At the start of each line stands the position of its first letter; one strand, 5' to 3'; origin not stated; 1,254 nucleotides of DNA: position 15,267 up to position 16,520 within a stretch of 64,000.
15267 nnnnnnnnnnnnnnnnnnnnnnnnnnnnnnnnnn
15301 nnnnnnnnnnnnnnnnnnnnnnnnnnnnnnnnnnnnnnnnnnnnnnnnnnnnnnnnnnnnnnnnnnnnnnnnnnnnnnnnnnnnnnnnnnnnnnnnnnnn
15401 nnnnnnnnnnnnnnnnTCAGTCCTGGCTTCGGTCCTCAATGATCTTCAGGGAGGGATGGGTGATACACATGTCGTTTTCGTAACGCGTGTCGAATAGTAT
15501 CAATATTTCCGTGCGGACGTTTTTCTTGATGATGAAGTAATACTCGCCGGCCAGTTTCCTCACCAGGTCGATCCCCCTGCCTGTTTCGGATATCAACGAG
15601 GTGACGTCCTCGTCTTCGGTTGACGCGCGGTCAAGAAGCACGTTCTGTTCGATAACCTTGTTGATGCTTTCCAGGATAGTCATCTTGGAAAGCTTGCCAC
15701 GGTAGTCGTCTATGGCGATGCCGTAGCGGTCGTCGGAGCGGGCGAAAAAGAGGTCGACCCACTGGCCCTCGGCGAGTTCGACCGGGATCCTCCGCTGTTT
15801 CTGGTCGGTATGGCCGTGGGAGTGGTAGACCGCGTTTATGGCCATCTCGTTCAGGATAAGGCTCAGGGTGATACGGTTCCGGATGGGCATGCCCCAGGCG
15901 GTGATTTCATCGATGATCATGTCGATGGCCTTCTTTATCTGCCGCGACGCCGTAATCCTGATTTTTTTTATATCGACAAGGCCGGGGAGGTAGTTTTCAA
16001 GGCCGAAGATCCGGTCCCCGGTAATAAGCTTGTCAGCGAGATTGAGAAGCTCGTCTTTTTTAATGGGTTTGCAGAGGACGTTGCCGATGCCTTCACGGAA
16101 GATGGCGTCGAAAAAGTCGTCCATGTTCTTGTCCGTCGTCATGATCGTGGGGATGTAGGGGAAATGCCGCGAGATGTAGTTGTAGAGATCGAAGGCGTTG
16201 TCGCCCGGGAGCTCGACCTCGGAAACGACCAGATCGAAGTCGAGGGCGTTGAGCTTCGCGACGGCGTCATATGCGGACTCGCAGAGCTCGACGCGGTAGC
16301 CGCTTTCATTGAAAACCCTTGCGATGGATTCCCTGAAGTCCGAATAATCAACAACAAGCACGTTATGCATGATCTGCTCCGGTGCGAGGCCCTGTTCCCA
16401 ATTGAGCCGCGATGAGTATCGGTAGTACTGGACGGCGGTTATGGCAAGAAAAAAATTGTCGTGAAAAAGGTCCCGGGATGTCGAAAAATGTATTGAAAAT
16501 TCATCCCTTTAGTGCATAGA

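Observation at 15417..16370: Response-regulator receiver fused to an RsbW-like GHKL serine kinase, with two SpoIIE/PP2C phosphatases and no STAS antagonist in the window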

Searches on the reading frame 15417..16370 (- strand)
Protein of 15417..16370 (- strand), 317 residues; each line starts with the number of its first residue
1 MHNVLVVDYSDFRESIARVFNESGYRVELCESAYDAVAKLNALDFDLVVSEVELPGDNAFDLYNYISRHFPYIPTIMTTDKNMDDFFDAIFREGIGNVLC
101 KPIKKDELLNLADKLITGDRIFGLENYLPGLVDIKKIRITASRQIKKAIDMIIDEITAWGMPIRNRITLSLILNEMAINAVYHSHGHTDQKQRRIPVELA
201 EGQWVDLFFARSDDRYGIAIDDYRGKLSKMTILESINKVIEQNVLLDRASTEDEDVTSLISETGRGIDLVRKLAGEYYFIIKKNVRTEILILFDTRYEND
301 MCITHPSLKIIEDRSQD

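Call 3: search_protein_families(library=pfam, proteins=[window:15417-16370:-], max_evalue=1)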
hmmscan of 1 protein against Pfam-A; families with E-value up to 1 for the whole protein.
window:15417-16370:- (317 aa): 2 families
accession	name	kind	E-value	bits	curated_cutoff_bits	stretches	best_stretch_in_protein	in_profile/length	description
PF00072.30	Response_reg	-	2.7e-16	60.1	30.2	1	5-111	2-109/111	Response regulator receiver domain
PF13581.12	HATPase_c_2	-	4.7e-05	23.8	27.4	1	144-279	7-114/127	Histidine kinase-like ATPase domain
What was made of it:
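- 16017..16370 (-): Receiver (REC) domain, residues 1-118, of the aspartate-less / pseudo-receiver type. Pfam PF00072 at 60.1 bits (call 3).
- On Canonical phospho-accepting receiver (REC, PF00072): 60.1 bits against a cut-off of 30.2 (call 3).
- Checked: Pfam Response_reg matches residues 5-111 at 60.1 bits (call 3).
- This sequence falls below Pfam's HATPase_c_2 cut-off (call 3). The G1 box is non-canonical, and this sequence scores below the Pfam cut-off for HATPase_c_2 (call 3).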

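Call 4: search_protein_families(library=ncbifam, proteins=[window:15417-16370:-], max_evalue=1)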
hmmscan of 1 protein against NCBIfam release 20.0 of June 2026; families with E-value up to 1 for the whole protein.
window:15417-16370:- (317 aa): 58 families (the best 25 are shown)
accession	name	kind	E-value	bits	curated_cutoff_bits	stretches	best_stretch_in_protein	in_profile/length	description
TIGR01818.1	ntrC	equivalog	1.1e-09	37.7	558.6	1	6-116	3-114/463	nitrogen regulation protein NR(I)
NF052313.1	T9SS_RR_PorX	equivalog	1.7e-09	37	300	1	20-162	20-163/513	T9SS response regulator signal transducer PorX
NF053512.1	nitric_RR_NosR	exception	8.1e-09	35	400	1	10-114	8-113/422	response regulator c-di-GMP phosphodiesterase, NosR family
NF051870.1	NAssimRespRegNtrX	equivalog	4.5e-08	32.4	600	1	1-120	1-123/452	nitrogen assimilation response regulator NtrX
NF006900.1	PRK09390.1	equivalog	1.7e-07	31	255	1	4-113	7-117/203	response regulator FixJ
NF047793.1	ResRegPgtA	equivalog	2.6e-07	29.8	650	1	4-116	9-121/414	two-component system response regulator PgtA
NF040689.1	MtrAB_MtrA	equivalog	2.7e-07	30.2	300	1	5-109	2-106/219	MtrAB system response regulator MtrA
NF007969.0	PRK10693.1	equivalog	3.2e-07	29.7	329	1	4-105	10-112/337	two-component system response regulator RssB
NF008176.1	PRK10923.1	equivalog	3.4e-07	29.2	620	1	5-117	8-120/469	nitrogen regulation protein NR(I)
NF011695.0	PRK15115.1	equivalog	3.7e-07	29.3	763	1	19-115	25-121/445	two-component system response regulator GlrR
NF007901.0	PRK10610.1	equivalog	1.1e-06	28.8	189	1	4-105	9-113/129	chemotaxis response regulator CheY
NF008302.0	PRK11091.1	equivalog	1.3e-06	26.9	838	1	3-116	527-643/779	aerobic respiration two-component sensor histidine kinase ArcB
NF051850.1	RespRegRprY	equivalog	1.9e-06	27.4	370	1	18-114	22-118/234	response regulator transcription factor RprY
NF007005.1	PRK09468.1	equivalog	5.3e-06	26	331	1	3-110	5-113/237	osmolarity response regulator transcription factor OmpR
NF000402.1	vanR-B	exception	1.4e-05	24.6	480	1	5-115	7-116/219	vancomycin resistance response regulator transcription factor VanR-B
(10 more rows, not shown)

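Call 7: find_homologous_proteins(query=window:15417-16370:-, max_evalue=0.001)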
Query window:15417-16370:- (317 aa): 304 proteins with E <= 0.001 among 1632 candidates; the best 120 are listed.
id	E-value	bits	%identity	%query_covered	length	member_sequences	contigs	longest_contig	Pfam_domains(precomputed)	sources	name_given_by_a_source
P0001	2.0e-206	702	100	100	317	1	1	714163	PF00072.31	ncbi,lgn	-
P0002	2.1e-194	663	92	100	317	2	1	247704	PF13581.13,PF00072.31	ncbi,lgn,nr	ncbi:MAG: response regulator [Spirochaetes bacterium]|nr:response regulator [Spirochaetota bacterium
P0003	1.3e-149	516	78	92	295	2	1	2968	PF00072.31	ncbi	ncbi:MAG: response regulator, partial [Chrysiogenales bacterium]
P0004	5.8e-148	510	72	100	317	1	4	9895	PF13581.13,PF00072.31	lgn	-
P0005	8.5e-147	506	72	100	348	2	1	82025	PF13581.13,PF00072.31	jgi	-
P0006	1.1e-146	506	72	100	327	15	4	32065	PF13581.13,PF00072.31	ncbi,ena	-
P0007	1.3e-146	506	72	100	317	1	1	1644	PF00072.31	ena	-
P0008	1.3e-144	499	70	100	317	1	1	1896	PF13581.13,PF00072.31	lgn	-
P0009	1.5e-144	499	71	100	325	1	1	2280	PF00072.31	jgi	jgi:CheY-like chemotaxis protein/two-component sensor histidine kinase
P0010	1.5e-144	499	70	100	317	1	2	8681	PF13581.13,PF00072.31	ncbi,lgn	-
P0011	2.0e-144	499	70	100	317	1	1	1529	PF00072.31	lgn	-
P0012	2.2e-144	499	71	100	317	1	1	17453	PF00072.31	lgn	-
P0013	3.6e-144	498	69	100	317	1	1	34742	PF13581.13,PF00072.31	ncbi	-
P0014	1.1e-143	496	70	100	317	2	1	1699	PF13581.13,PF00072.31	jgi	jgi:CheY-like chemotaxis protein/two-component sensor histidine kinase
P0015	1.4e-143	496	71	100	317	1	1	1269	PF00072.31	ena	-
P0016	2.6e-143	495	68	100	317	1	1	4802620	PF00072.31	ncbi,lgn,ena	-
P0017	9.0e-143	493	70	100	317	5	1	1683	PF00072.31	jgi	-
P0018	1.1e-142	493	71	100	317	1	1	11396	PF13581.13,PF00072.31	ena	-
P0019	1.3e-142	493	69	100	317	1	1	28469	PF00072.31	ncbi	-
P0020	4.3e-142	491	69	100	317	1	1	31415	PF13581.13,PF00072.31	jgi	jgi:CheY-like chemotaxis protein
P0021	1.1e-141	490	69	100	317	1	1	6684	PF00072.31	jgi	jgi:CheY-like chemotaxis protein/two-component sensor histidine kinase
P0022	1.5e-141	489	68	100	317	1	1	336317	PF00072.31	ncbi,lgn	-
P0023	2.9e-141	488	69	100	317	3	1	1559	PF00072.31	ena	-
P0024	1.8e-140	486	69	100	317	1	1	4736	PF00072.31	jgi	jgi:CheY-like chemotaxis protein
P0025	2.5e-140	485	69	99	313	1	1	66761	PF00072.31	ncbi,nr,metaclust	ncbi:MAG: hypothetical protein A2176_08395 [Spirochaetes bacterium RBG_13_51_14]|nr:MAG: hypothetica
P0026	4.4e-140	484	69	100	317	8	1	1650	PF13581.13,PF00072.31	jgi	jgi:CheY-like chemotaxis protein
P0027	4.8e-139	481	70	100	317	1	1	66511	PF00072.31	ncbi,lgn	-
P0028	9.1e-138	477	68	99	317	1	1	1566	PF00072.31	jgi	jgi:CheY-like chemotaxis protein/two-component sensor histidine kinase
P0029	1.9e-137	476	68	100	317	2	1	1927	PF00072.31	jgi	jgi:CheY-like chemotaxis protein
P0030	2.7e-137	475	68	100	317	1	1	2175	PF00072.31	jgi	jgi:CheY-like chemotaxis protein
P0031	8.6e-137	474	68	100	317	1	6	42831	PF00072.31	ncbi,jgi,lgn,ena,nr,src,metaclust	ncbi:MAG: hypothetical protein A2W19_15855 [Spirochaetes bacterium RBG_16_49_21]|nr:MAG: hypothetica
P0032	1.2e-135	470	67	100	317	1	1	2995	PF00072.31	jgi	jgi:CheY-like chemotaxis protein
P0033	3.6e-135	468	66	100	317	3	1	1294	PF00072.31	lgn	-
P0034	6.2e-135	467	66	100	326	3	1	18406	PF00072.31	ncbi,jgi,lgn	-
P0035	6.6e-135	467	66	100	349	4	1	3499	PF00072.31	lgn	-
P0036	1.6e-134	466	67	100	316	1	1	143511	PF00072.31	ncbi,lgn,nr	ncbi:MAG: response regulator [Spirochaetes bacterium]|nr:response regulator [Spirochaetota bacterium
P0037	5.4e-134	464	66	100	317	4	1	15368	PF00072.31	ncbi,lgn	-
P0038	7.0e-134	464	66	100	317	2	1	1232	PF00072.31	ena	-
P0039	1.4e-133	463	65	100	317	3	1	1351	PF00072.31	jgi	jgi:CheY-like chemotaxis protein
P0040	2.9e-133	462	67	100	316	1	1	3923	PF00072.31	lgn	-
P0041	4.2e-133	461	67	100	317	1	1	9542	PF00072.31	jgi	jgi:CheY-like chemotaxis protein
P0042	9.0e-133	460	67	100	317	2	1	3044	PF00072.31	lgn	-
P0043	2.7e-132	459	65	98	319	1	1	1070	PF00072.31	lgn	-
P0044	1.0e-130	454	65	100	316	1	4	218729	PF00072.31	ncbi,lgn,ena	-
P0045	9.4e-129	447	63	99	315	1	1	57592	PF00072.31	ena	-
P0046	2.8e-128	446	63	99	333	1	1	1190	PF13581.13,PF00072.31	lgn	-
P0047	2.9e-128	446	62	99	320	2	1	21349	PF13581.13,PF00072.31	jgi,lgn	jgi:CheY-like chemotaxis protein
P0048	6.1e-128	445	63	99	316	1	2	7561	PF13581.13,PF00072.31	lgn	-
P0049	7.8e-128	444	62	99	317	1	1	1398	PF00072.31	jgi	-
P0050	1.3e-127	444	62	100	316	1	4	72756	PF00072.31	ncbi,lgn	-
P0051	1.9e-127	443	66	99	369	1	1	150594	PF00072.31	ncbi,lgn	-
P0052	6.3e-127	441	63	100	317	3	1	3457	PF00072.31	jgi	jgi:CheY-like chemotaxis protein/two-component sensor histidine kinase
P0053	5.5e-126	438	65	99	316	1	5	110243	PF00072.31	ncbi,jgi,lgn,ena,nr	ncbi:MAG: response regulator [Spirochaetes bacterium]|nr:response regulator [Spirochaetota bacterium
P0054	8.6e-126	437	63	98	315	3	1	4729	PF00072.31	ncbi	-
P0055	9.6e-126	437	61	99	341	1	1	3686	PF00072.31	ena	-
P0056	1.3e-125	437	61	100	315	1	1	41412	PF00072.31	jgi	-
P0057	4.4e-125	435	63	98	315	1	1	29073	PF00072.31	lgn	-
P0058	7.6e-125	434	64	98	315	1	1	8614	PF00072.31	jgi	jgi:DNA-binding response OmpR family regulator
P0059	7.8e-125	434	62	99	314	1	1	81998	PF00072.31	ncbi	-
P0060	2.4e-124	433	61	99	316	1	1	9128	PF00072.31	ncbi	-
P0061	2.9e-124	432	63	99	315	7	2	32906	PF00072.31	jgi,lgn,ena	-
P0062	3.1e-124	432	62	99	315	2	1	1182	PF00072.31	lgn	-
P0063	3.8e-124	432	63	99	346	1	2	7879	PF00072.31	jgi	jgi:CheY-like chemotaxis protein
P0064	5.1e-124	432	64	99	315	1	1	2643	PF00072.31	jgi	jgi:CheY-like chemotaxis protein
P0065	9.2e-124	431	61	99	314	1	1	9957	PF00072.31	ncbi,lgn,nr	ncbi:MAG: response regulator [Spirochaetes bacterium]|nr:response regulator [Spirochaetota bacterium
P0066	1.3e-123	430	63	100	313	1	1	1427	PF00072.31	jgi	jgi:CheY-like chemotaxis protein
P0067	1.3e-123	430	64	99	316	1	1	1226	PF00072.31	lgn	-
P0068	2.5e-123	429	62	99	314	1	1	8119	PF00072.31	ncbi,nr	ncbi:MAG: response regulator [bacterium]|nr:response regulator [bacterium]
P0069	4.4e-123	429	63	99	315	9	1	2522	PF00072.31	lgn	-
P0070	5.5e-123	428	66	91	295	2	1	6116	PF00072.31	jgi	jgi:CheY-like chemotaxis protein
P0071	7.6e-123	428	62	98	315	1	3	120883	PF00072.31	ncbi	-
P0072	8.5e-123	428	61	98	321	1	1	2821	PF00072.31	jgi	-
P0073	1.6e-122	427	61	99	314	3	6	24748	PF00072.31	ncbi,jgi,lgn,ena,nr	ncbi:MAG TPA: response regulator [Spirochaetota bacterium]|nr:response regulator [Spirochaetota bact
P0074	1.7e-122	427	61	99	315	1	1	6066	PF00072.31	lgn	-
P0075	2.2e-122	426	63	99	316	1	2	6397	PF00072.31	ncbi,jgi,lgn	jgi:CheY-like chemotaxis protein/two-component sensor histidine kinase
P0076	2.9e-122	426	70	89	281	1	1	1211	PF00072.31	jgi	jgi:two-component sensor histidine kinase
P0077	4.2e-122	425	62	99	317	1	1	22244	PF00072.31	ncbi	-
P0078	1.3e-121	424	63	99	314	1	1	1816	PF00072.31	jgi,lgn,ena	-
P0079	1.4e-121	424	61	99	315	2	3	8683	PF00072.31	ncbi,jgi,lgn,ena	-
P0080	2.5e-121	423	61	99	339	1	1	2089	PF00072.31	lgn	-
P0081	1.6e-120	420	62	99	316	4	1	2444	PF00072.31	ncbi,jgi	jgi:CheY-like chemotaxis protein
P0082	2.0e-120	420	60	98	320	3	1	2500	PF00072.31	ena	-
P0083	4.9e-120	419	61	99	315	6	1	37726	PF00072.31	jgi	jgi:CheY-like chemotaxis protein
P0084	8.6e-120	418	61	99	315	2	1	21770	PF00072.31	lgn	-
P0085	1.1e-119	417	60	98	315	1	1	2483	PF00072.31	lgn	-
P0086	1.5e-119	417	60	99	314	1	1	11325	PF00072.31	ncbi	-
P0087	1.5e-119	417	59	100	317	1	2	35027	PF00072.31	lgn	-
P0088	1.6e-119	417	59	100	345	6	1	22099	PF00072.31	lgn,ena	-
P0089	1.8e-119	417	59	99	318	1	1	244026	PF00072.31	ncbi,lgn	-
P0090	2.1e-119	417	61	98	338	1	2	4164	PF00072.31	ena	-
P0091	2.8e-119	416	60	99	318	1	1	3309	PF00072.31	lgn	-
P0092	4.3e-119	415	63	99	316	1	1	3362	PF00072.31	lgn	-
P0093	4.5e-119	415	59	99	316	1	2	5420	PF00072.31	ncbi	-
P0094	6.2e-119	415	58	99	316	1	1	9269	PF00072.31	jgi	jgi:CheY-like chemotaxis protein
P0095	1.6e-118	414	60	99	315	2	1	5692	PF00072.31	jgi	jgi:CheY-like chemotaxis protein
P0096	2.8e-118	413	59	100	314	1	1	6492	PF00072.31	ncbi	-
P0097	6.6e-118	412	59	99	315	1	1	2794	PF00072.31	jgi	-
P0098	6.8e-118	412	60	99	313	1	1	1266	PF00072.31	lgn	-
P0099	7.1e-118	411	59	99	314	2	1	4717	PF13581.13,PF00072.31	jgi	-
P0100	9.0e-118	411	61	99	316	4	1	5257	PF00072.31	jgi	jgi:CheY-like chemotaxis protein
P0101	9.4e-118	411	60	99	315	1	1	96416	PF00072.31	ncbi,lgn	-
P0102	1.1e-117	411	60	99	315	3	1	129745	PF13581.13,PF00072.31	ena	-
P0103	1.2e-117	411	57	99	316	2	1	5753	PF00072.31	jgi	jgi:CheY-like chemotaxis protein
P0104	1.3e-117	411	61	99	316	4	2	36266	PF00072.31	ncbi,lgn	-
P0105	1.3e-117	411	59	100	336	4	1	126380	PF00072.31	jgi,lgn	-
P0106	1.3e-117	411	58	99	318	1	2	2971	PF00072.31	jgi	jgi:CheY-like chemotaxis protein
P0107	1.7e-117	410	60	99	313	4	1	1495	PF00072.31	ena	-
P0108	1.8e-117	410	59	99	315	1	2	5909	PF00072.31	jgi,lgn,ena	-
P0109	1.9e-117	410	61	99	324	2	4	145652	PF00072.31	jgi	jgi:CheY-like chemotaxis protein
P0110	3.7e-117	409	59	98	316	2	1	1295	PF00072.31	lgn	-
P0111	5.0e-117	409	60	99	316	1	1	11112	PF00072.31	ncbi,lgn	-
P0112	8.6e-117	408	59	99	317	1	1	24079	PF13581.13,PF00072.31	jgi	-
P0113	9.2e-117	408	62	99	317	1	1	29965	PF13581.13,PF00072.31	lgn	-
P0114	1.1e-116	408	60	99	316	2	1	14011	PF00072.31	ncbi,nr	ncbi:MAG: response regulator [Spirochaetes bacterium]|nr:response regulator [Spirochaetota bacterium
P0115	1.1e-116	408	57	99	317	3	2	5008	PF13581.13,PF00072.31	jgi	jgi:CheY-like chemotaxis protein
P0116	1.2e-116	407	59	99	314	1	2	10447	PF00072.31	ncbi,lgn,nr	ncbi:MAG: response regulator [Spirochaetota bacterium]|nr:response regulator [Spirochaetota bacteriu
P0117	1.3e-116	407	60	99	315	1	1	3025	PF00072.31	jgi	jgi:CheY-like chemotaxis protein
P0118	3.2e-116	406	58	97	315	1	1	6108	PF00072.31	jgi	-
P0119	5.1e-116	405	59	100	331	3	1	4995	PF00072.31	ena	-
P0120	5.7e-116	405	59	100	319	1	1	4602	PF00072.31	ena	-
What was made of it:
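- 15417..16370 (-): Complete ORF, 317 aa: pseudo-receiver plus RsbW-like Bergerat-fold domain. 304 homologs, the 120 listed at 57-100% identity and nearly all about 315 aa (call 7).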

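Call 11: search_solved_structures(query=A1, max_evalue=1, show_alignments=0)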
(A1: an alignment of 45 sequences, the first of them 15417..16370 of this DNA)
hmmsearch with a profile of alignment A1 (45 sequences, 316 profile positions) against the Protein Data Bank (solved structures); distinct sequences matched with E-value up to 1: 236 (the best 60 are shown).
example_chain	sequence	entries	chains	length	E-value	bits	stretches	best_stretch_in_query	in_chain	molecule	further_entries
7w9h_A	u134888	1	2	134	1e-11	47.9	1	4-113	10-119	Response regulator protein FleR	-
4hnr_A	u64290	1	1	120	2.9e-11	46.4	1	1-113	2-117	Chemotaxis protein CheY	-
4h60_A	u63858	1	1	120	2.9e-11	46.4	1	1-113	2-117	Chemotaxis protein CheY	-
3to5_A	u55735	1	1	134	1.3e-10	44.3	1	2-115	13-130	CheY homolog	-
4hns_A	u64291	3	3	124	1.3e-10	44.2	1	2-114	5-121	Chemotaxis protein CheY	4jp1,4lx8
4hnq_A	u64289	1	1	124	1.4e-10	44.1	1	2-114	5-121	Chemotaxis protein CheY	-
9xzo_A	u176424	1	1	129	3.8e-10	42.7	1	1-116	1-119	De novo protein M1X0B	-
7pv7_D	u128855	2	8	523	4.7e-10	42.4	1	19-122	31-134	Response regulator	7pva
7pvk_A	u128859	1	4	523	4.7e-10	42.4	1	19-122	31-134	Response regulator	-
1dc7_A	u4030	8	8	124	3.1e-09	39.7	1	6-118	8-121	NITROGEN REGULATION PROTEIN | NITROGEN REGULATION PROTEIN NR(I) | NTRC RECEIVER DOMAIN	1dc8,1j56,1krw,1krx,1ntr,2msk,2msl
6zxc_A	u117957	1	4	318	7.2e-09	38.5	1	2-110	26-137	Putative GGDEF/response regulator receiver domain protein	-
6zxm_A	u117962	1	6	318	7.5e-09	38.5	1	2-110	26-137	Putative GGDEF/response regulator receiver domain protein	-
6zxb_A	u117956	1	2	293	8.4e-09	38.3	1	3-110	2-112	Putative GGDEF/response regulator receiver domain protein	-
8ted_A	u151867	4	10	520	1.3e-08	37.6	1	19-141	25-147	Response regulator receiver protein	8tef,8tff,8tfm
8thp_A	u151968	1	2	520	1.3e-08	37.6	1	19-141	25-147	Response regulator receiver protein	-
9qih_A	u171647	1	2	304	1.8e-08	37.2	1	4-191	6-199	SenB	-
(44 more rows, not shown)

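Call 15: find_encoding_contigs(protein=P0016, flank=8000, max_places=2)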
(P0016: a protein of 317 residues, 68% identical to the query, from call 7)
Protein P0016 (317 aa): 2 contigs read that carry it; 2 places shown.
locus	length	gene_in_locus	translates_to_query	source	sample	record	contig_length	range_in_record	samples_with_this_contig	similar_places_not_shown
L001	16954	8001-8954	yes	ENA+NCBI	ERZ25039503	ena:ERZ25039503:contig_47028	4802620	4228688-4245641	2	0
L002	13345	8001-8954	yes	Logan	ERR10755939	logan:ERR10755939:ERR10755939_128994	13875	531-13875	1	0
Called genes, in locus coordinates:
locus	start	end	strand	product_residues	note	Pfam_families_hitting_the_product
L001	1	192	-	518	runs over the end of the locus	PF01266:DAO, PF01494:FAD_binding_3 (weak), PF04324:Fer2_BFD (weak)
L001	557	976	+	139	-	PF01894:YjbQ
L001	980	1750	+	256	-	PF01026:TatD_DNase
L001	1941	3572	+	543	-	PF13426:PAS_9 (faint), PF08447:PAS_3, PF02518:HATPase_c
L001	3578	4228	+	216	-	PF00072:Response_reg, PF00196:GerE, PF08281:Sigma70_r4_2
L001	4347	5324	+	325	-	PF01073:3Beta_HSD, PF01370:Epimerase, PF02719:Polysacc_synt_2, PF04321:RmlD_sub_bind (weak), PF05368:NmrA, PF13460:NAD_binding_10, PF16363:GDP_Man_Dehyd, PF07993:NAD_binding_4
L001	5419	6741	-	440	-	PF03721:UDPG_MGDP_dh_N, PF00984:UDPG_MGDP_dh, PF03720:UDPG_MGDP_dh_C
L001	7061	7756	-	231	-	-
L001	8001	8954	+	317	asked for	PF00072:Response_reg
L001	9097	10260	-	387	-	PF07075:NamZ_N, PF20732:NamZ_C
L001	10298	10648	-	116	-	PF20159:YidB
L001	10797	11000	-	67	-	PF07311:Dodecin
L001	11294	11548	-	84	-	PF03144:GTP_EFTU_D2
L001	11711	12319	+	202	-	-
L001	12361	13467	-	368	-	PF02615:Ldh_2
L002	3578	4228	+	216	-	PF00072:Response_reg, PF00196:GerE, PF08281:Sigma70_r4_2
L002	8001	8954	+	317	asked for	PF00072:Response_reg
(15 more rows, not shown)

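Call 16: find_encoding_contigs(protein=P0089, flank=8000, max_places=2)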
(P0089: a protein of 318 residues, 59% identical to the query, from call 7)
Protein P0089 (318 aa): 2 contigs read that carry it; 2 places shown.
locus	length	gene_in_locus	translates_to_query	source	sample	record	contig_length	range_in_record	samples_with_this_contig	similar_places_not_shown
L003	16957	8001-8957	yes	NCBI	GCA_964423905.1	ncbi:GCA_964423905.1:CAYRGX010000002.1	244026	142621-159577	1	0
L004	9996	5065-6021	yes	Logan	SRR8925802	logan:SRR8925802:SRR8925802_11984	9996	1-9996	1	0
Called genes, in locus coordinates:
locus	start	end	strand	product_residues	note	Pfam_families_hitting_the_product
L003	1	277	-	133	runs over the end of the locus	PF02472:ExbD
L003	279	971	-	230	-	PF01618:MotA_ExbB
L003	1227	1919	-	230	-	-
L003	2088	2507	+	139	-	PF01894:YjbQ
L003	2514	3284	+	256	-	PF01026:TatD_DNase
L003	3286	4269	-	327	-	-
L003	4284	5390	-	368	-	PF13091:PLDc_2, PF00614:PLDc (faint), PF13091:PLDc_2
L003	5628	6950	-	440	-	PF03721:UDPG_MGDP_dh_N, PF00984:UDPG_MGDP_dh, PF03720:UDPG_MGDP_dh_C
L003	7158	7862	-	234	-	-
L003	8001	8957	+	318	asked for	PF00072:Response_reg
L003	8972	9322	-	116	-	PF20159:YidB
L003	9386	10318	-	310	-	PF12146:Hydrolase_4, PF00561:Abhydrolase_1, PF12697:Abhydrolase_6, PF03096:Ndr (weak)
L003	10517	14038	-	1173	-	PF01855:POR_N, PF17147:PFOR_II, PF01558:POR, PF10371:EKR, PF12837:Fer4_6 (weak), PF12838:Fer4_7, PF13183:Fer4_8, PF02775:TPP_enzyme_C, +6 more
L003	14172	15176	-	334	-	PF01959:DHQS, PF26558:DHQS_2nd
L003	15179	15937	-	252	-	PF01791:DeoC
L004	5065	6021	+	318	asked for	PF00072:Response_reg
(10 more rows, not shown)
